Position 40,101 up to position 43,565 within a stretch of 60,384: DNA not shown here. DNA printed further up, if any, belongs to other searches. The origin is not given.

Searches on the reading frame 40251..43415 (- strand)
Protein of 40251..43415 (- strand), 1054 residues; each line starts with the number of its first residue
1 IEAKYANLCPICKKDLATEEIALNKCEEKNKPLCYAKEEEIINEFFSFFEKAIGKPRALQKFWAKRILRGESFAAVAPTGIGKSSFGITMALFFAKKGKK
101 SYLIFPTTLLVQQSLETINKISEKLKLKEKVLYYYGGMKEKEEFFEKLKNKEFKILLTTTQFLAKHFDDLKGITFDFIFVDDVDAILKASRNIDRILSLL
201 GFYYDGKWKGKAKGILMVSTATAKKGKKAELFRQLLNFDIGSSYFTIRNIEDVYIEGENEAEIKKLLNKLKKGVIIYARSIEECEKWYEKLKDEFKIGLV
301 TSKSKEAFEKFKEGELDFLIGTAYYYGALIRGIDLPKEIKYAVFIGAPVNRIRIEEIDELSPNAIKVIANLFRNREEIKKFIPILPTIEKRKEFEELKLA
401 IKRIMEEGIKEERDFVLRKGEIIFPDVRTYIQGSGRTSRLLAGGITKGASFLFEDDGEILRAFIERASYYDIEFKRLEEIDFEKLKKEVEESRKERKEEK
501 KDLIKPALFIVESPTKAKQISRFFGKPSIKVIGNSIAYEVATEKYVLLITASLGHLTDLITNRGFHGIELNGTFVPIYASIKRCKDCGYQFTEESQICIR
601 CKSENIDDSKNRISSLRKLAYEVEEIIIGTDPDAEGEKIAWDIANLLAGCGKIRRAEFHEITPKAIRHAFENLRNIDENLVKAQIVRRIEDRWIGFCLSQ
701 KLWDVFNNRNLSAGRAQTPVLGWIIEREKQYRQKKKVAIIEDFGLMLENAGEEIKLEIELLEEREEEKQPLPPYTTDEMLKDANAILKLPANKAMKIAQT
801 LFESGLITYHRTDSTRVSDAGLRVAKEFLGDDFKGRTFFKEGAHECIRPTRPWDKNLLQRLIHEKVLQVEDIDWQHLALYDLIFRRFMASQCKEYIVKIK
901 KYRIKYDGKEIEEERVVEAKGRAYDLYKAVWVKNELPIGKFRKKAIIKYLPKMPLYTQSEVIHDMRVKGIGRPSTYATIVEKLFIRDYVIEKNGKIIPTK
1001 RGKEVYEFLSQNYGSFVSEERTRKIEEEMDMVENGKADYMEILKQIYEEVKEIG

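Call 72: search_protein_families(library=pfam, proteins=[window:40251-43415:-], max_evalue=0.001)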
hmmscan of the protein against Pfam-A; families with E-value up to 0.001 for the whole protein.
window:40251-43415:- (1054 aa): 5 families
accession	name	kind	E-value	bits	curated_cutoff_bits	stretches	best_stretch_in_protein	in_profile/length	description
PF01131.25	Topoisom_bac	-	1.3e-73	248.8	35.1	1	676-1043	2-410/411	DNA topoisomerase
PF01751.28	Toprim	-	3.9e-20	72.3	23.1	1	508-661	2-96/96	Toprim domain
PF00270.35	DEAD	-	3.2e-15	56.7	26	1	60-224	4-161/167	DEAD/DEAH box helicase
PF04851.21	ResIII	-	1.2e-08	35.5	22.5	1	56-183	4-134/164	Type III restriction enzyme, res subunit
PF00271.37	Helicase_C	-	2.4e-08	34.7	23.5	0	263-350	6-95/110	Helicase conserved C-terminal domain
